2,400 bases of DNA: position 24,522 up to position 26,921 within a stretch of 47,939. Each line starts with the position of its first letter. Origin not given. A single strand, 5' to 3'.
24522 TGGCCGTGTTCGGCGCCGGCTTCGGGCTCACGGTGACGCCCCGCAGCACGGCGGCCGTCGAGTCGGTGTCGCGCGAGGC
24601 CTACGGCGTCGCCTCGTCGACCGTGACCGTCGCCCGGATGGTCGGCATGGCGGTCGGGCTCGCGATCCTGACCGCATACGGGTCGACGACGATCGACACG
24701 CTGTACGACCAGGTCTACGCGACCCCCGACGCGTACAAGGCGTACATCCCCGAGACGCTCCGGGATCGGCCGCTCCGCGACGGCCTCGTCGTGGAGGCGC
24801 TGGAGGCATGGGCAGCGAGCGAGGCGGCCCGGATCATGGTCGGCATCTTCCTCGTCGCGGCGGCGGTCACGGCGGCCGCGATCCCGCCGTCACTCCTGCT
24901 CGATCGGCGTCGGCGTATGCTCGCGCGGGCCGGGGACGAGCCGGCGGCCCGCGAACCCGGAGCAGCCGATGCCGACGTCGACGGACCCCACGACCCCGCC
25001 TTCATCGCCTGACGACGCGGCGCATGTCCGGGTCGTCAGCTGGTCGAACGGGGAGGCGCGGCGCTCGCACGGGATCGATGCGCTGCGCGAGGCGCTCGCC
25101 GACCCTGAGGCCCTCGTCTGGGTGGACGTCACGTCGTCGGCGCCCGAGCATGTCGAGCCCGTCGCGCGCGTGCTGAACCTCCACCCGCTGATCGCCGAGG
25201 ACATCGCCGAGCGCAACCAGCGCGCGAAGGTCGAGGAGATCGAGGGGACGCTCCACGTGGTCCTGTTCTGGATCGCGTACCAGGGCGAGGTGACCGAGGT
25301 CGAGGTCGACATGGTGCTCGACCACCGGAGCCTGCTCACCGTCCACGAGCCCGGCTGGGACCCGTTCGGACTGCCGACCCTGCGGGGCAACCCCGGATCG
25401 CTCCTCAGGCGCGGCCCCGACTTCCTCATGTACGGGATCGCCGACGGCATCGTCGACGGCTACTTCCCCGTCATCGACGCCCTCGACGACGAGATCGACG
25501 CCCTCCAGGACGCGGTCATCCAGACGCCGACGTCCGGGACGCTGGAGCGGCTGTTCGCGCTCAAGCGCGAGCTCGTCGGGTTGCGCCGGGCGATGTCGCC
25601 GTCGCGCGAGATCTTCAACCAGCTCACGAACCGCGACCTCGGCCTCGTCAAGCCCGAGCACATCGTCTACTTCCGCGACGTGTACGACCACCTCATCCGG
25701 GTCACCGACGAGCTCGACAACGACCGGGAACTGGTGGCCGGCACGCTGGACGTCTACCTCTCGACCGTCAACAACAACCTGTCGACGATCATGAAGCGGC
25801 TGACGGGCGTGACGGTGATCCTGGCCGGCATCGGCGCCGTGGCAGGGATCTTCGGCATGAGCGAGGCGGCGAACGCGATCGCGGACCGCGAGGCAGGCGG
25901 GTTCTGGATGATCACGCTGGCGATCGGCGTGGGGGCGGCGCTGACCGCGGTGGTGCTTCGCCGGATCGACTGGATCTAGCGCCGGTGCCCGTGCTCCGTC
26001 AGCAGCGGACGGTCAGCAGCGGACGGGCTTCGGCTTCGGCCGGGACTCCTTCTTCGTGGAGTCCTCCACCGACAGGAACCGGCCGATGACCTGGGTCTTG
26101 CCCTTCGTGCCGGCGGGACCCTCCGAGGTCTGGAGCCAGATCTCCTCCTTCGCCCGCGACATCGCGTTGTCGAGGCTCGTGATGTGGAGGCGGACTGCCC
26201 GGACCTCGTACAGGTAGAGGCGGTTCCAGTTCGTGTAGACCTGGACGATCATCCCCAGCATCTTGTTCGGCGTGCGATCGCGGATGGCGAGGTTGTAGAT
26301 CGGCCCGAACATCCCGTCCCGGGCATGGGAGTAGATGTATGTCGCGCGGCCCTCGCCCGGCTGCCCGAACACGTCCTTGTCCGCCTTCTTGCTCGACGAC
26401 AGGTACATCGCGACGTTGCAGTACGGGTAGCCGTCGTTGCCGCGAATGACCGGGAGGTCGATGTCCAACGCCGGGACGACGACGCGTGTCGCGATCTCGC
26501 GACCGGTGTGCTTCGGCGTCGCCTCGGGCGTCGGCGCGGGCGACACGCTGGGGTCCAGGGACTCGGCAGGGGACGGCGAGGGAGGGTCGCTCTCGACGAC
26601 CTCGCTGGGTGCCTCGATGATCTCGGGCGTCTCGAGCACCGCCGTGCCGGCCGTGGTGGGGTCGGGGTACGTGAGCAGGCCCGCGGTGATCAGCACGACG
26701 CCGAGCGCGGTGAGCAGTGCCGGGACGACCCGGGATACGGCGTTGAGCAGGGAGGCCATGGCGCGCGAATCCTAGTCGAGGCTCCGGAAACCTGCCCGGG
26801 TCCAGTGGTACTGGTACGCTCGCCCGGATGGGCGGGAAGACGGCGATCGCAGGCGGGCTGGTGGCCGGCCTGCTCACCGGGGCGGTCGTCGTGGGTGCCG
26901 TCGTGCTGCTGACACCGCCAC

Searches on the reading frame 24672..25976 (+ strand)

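Call 15: search_protein_families(library=pfam, proteins=[window:24672-25976:+], max_evalue=0.001)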
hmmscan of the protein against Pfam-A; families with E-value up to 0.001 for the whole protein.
window:24672-25976:+ (435 aa): 1 family
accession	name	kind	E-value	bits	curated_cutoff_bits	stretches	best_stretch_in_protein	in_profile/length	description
PF01544.23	CorA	-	9.2e-49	166.7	27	1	147-430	3-291/292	CorA-like Mg2+ transporter protein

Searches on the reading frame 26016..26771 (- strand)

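Call 15: search_protein_families(library=pfam, proteins=[window:26016-26771:-], max_evalue=0.001)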
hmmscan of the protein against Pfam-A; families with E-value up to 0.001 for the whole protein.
window:26016-26771:- (252 aa): 1 family
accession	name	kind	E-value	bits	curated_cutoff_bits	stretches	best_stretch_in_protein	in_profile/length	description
PF04203.18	Sortase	-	7.8e-05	22.9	26.6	1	98-219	2-109/125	Sortase domain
